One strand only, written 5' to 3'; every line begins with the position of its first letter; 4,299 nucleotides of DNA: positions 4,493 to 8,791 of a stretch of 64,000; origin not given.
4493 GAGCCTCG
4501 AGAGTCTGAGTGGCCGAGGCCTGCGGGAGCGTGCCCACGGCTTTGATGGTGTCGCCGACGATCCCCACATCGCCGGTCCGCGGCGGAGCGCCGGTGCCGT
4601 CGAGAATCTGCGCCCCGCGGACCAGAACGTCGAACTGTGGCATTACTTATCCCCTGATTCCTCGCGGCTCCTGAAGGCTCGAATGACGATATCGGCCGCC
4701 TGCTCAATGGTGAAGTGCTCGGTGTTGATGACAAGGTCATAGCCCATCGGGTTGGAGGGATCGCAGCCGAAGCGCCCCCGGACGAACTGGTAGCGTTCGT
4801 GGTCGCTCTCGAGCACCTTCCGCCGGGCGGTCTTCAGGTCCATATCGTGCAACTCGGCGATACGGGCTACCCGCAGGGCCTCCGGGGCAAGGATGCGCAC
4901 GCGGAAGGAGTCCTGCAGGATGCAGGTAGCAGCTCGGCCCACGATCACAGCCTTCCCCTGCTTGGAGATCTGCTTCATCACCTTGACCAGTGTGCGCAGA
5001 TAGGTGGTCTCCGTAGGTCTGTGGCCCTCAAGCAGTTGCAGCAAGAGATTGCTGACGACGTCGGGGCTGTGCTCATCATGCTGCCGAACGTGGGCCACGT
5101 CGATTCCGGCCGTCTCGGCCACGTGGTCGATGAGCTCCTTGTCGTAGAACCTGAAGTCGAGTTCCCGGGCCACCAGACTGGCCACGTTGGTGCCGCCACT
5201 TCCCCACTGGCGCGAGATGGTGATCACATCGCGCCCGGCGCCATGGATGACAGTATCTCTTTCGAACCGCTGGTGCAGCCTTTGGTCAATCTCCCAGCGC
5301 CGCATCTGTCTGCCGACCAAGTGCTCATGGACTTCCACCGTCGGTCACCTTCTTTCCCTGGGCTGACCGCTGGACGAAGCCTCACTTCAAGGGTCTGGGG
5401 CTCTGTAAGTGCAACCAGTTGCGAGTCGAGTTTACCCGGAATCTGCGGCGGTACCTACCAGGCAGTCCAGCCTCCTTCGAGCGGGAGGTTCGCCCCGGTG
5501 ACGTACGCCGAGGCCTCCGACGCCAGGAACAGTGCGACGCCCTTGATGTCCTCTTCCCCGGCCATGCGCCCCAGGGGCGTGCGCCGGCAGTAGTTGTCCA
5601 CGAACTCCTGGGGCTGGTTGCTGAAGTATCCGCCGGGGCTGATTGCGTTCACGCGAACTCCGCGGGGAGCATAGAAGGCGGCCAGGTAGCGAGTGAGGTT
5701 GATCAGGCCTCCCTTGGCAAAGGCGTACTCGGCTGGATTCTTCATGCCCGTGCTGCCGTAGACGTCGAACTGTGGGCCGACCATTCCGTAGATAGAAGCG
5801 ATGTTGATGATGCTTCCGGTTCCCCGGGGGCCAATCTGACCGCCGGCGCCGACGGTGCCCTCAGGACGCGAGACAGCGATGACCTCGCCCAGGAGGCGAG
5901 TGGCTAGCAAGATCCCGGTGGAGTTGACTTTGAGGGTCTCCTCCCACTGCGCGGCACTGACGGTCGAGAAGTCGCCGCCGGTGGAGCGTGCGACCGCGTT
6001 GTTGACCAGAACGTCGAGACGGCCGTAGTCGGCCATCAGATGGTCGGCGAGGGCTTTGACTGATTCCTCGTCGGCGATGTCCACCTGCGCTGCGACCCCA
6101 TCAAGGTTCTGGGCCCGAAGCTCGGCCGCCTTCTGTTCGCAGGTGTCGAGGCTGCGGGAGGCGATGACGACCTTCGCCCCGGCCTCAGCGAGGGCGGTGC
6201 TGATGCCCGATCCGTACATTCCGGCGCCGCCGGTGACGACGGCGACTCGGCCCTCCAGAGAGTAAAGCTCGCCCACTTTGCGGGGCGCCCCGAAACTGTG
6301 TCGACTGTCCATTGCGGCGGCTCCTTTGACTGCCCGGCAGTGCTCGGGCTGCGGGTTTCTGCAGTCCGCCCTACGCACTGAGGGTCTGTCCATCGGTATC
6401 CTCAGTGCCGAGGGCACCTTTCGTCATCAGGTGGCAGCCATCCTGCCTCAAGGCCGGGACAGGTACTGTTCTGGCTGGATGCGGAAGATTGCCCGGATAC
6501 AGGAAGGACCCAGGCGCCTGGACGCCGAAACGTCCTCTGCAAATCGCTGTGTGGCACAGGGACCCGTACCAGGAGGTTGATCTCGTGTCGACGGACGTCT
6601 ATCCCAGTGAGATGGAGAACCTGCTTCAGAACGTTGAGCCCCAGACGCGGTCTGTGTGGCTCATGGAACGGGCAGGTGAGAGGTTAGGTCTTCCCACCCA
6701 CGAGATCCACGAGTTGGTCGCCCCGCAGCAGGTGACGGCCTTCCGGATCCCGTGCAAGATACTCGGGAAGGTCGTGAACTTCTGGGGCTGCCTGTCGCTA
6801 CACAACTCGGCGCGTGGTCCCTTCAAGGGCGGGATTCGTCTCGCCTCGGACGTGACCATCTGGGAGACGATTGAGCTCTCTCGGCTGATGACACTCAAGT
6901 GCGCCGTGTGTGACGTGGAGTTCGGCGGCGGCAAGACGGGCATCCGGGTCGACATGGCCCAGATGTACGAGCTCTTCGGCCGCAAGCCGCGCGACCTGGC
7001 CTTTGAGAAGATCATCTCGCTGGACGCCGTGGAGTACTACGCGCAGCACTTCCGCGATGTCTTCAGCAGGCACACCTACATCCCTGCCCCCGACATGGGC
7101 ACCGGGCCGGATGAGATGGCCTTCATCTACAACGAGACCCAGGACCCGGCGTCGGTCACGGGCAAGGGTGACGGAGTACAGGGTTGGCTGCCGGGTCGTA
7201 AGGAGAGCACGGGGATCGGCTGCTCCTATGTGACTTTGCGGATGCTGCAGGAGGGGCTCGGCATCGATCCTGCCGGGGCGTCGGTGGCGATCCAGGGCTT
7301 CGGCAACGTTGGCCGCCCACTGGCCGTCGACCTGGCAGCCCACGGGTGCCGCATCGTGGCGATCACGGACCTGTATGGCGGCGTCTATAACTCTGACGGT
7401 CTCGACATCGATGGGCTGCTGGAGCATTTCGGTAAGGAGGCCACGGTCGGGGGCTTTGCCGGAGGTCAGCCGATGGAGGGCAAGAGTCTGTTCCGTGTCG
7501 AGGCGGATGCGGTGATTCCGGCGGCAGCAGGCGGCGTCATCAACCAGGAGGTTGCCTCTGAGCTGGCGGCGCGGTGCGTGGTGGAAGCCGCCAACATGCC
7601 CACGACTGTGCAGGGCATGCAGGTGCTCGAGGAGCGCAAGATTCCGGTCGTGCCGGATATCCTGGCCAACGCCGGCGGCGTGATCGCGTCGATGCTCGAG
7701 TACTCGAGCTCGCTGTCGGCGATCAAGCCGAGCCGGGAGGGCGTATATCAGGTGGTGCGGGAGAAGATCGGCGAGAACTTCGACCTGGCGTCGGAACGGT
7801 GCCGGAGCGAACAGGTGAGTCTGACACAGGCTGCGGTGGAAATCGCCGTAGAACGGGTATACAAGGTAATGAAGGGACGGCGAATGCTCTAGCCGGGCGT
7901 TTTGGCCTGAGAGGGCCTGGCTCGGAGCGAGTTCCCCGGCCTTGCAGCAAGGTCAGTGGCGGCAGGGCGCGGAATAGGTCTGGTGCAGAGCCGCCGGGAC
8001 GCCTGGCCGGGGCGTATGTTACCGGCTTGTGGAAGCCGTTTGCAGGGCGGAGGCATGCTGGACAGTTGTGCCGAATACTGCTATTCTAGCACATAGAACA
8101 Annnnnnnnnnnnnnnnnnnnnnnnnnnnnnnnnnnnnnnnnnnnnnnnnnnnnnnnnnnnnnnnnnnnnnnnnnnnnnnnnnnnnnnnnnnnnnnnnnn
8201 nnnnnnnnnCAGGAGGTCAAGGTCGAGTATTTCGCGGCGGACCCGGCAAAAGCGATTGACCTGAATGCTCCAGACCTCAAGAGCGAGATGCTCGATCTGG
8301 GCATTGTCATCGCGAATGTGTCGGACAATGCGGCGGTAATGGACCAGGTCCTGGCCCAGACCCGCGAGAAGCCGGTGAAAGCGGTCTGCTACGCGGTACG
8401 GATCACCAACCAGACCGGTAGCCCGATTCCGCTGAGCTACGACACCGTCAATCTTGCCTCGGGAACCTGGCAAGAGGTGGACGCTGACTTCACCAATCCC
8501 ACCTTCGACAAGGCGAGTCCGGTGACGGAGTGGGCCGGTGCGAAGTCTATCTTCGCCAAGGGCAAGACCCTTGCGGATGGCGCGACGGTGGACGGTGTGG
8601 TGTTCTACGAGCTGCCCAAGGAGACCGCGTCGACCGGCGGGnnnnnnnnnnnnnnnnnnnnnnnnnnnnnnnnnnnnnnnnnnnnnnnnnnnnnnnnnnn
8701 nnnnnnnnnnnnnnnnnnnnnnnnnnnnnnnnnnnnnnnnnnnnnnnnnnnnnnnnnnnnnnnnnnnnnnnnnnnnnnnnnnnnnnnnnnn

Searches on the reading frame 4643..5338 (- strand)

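Call 8: search_protein_families(library=pfam, proteins=[window:4643-5338:-], max_evalue=0.01)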
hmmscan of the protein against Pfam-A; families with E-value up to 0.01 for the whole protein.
window:4643-5338:- (231 aa): 1 family
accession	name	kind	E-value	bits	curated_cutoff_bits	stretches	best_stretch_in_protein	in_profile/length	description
PF13189.12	Cytidylate_kin2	-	4.8e-42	144.6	28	1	38-208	1-176/176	Cytidylate kinase-like family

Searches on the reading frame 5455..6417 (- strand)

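Call 8: search_protein_families(library=pfam, proteins=[window:5455-6417:-], max_evalue=0.01)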
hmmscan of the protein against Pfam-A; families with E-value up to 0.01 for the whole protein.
window:5455-6417:- (320 aa): 8 families
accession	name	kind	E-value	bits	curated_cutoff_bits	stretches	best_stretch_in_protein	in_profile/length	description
PF13561.12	adh_short_C2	-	5.1e-44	151.1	27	1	69-318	9-236/236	Enoyl-(Acyl carrier protein) reductase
PF00106.31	adh_short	-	1.5e-33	116.4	26.6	1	57-264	1-182/195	short chain dehydrogenase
PF08659.16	KR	-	5.1e-09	36.7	22.6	1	60-170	4-117/180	KR domain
PF01370.27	Epimerase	-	3.3e-06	27.1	20.9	1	60-250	2-161/240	NAD dependent epimerase/dehydratase family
PF03435.24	Sacchrp_dh_NADP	-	4.5e-05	24.2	25.1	1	64-143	5-78/129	Saccharopine dehydrogenase NADP binding domain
PF02737.24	3HCDH_N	-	0.00032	21.1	22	1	58-123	2-64/180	3-hydroxyacyl-CoA dehydrogenase, NAD binding domain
PF10021.15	PARG_cat_microb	-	0.0048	17.7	23.5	1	92-165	39-106/146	Microbial-type PARG, catalytic domain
PF03807.23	F420_oxidored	-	0.0064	17.5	21.6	0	58-103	2-47/94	NADP oxidoreductase coenzyme F420-dependent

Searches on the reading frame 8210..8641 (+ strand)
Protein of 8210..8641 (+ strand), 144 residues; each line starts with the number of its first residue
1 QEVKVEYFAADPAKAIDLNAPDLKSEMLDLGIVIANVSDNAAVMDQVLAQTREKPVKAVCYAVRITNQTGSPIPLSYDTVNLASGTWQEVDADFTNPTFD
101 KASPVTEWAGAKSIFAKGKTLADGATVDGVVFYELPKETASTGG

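Call 68: search_solved_structures(query=window:8210-8641:+, max_evalue=10)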
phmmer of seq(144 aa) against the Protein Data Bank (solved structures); distinct sequences matched with E-value up to 10: 1.
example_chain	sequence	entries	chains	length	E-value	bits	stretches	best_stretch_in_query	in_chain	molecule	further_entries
3i09_A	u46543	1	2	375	0.71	13.4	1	10-90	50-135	Periplasmic branched-chain amino acid-binding protein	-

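Call 69: search_protein_families(library=pfam, proteins=[window:8210-8641:+], max_evalue=10)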
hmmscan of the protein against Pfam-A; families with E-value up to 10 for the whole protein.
seq(144 aa): 1 family
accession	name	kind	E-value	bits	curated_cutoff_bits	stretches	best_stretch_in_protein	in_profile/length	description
PF11611.13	DUF4352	-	0.024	15.4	25.9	1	62-139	41-105/122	Domain of unknown function (DUF4352)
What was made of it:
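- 8102..9223 (+): Upstream partner gene, 373 aa. It has an N-terminal hydrophobic signal or anchor, a beta-rich domain weakly resembling DUF4352, an internal Met/Gly stretch, and a C-terminal (GMPGMPG)-type Met/Gly/Pro tail. DUF4352 scores E 0.024, below its cutoff (call 69).
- On DUF4352 (upstream partner only): 15.4 bits against a 25.9 cutoff, E 0.024 (call 69).
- Closest known: DUF4352. Same: The partner's N-terminal domain gives a weak match: E 0.024, 15.4 bits (call 69).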
